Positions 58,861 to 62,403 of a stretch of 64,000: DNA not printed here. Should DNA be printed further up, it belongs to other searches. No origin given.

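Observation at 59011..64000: STAND regulator with reversed SARP architecture, followed by a small protein, a mini-lipoprotein and a tail-fibre-like secreted protein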

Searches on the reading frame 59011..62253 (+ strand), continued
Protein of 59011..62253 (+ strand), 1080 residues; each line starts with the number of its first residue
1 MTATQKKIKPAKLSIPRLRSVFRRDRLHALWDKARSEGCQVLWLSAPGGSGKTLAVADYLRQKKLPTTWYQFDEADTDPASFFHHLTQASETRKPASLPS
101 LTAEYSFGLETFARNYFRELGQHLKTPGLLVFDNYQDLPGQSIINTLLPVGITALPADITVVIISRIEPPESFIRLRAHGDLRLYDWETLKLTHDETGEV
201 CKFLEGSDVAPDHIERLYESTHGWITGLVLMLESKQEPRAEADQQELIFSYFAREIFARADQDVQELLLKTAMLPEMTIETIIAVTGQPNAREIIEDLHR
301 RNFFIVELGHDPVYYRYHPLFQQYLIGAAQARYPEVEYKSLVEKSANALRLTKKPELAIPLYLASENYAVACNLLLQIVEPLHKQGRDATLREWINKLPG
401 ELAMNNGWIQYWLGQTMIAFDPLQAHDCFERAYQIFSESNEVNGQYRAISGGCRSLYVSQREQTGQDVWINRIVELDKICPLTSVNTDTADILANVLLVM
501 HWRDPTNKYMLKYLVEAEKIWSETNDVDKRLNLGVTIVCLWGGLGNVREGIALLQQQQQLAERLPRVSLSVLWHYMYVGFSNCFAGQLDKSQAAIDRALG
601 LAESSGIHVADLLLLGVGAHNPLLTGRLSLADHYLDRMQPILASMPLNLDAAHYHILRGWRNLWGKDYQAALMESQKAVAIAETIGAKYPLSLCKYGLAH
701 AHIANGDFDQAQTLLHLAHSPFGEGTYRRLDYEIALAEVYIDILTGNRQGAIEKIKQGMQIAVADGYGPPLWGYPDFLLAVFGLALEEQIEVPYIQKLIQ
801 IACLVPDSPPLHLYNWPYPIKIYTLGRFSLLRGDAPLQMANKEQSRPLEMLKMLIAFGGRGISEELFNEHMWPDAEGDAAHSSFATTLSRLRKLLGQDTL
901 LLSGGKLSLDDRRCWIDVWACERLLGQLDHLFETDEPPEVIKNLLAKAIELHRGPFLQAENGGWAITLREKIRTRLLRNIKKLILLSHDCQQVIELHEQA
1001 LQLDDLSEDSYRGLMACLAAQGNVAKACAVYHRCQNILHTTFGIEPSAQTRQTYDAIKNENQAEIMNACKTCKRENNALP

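Call 118: fold_search(model_id=the predicted structure, library=pdb)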
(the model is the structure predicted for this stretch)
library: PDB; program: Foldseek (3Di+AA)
matches with E <= 10: 1620; with E <= 0.001: 186
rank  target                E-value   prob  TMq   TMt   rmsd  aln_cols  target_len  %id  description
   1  8bob_C                7.6e-15  1.00  0.31  0.77   4.7       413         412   23  Structural basis for negative regulation of the maltose system (released 2023-10-18)
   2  6mfv_A                1.8e-13  1.00  0.40  0.61  10.1       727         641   15  Crystal structure of the Signal Transduction ATPase with Numerous Domains (STAND) protein with a tetratricopeptide rep (released 2019-02-20)
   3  9hvq_Q                3.8e-08  1.00  0.18  0.22  23.2       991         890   12  Structure of the transcribing Pol II-DSIF-PAF-SPT6-RECQL5 complex (released 2025-07-16)
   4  9rtt_Q                1.2e-07  1.00  0.18  0.22  23.1      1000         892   11  Activated Elongation Complex with IWS1 and ELOF1 (released 2025-09-03)
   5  8hmd_C                2.2e-07  1.00  0.21  0.18  23.6       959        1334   10  base module state 2 of Tetrahymena IFT-A (released 2023-06-14)
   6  8bbg_D                2.7e-07  1.00  0.29  0.24  28.4      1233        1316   11  Structure of the IFT-A complex; anterograde IFT-A train model (released 2022-12-21)
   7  8fgw_D                2.9e-07  1.00  0.15  0.14  26.3      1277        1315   10  Human IFT-A complex structures provide molecular insights into ciliary transport (released 2023-02-22)
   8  8k60_J                7.8e-07  1.00  0.19  0.69   4.6       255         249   20  Cryo-EM structure of Streptomyces coelicolor transcription initiation complex with the global transcription factor Afs (released 2024-07-31)
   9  7dkh_A                1.1e-06  1.00  0.21  0.24  21.8      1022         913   13  Crystal structure of the Ctr9/Paf1/Cdc73/Rtf1 quaternary complex (released 2021-11-24)
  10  9zjs_B                1.6e-06  1.00  0.19  0.20  18.8       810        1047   12  Human sterile alpha motif domain-containing protein 9 (SAMD9), asymmetric dimer "shell" shape (released 2026-02-25)
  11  8hvr_I                1.9e-06  1.00  0.19  0.68   4.6       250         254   21  Cryo-EM structure of AfsR-dependent transcription activation complex with afsS promoter (released 2023-12-27)
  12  7dkh_I                1.9e-06  1.00  0.20  0.23  21.4      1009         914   13  Crystal structure of the Ctr9/Paf1/Cdc73/Rtf1 quaternary complex (released 2021-11-24)
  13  8k60_I                2.4e-06  1.00  0.19  0.69   4.5       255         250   20  Cryo-EM structure of Streptomyces coelicolor transcription initiation complex with the global transcription factor Afs (released 2024-07-31)
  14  7qdr_B                2.5e-06  1.00  0.16  0.15  30.5      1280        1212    9  Apo human SKI complex in the closed state (released 2022-02-02)
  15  4buj_F                3.2e-06  1.00  0.17  0.14  24.2      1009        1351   10  Crystal structure of the S. cerevisiae Ski2-3-8 complex (released 2013-08-28)
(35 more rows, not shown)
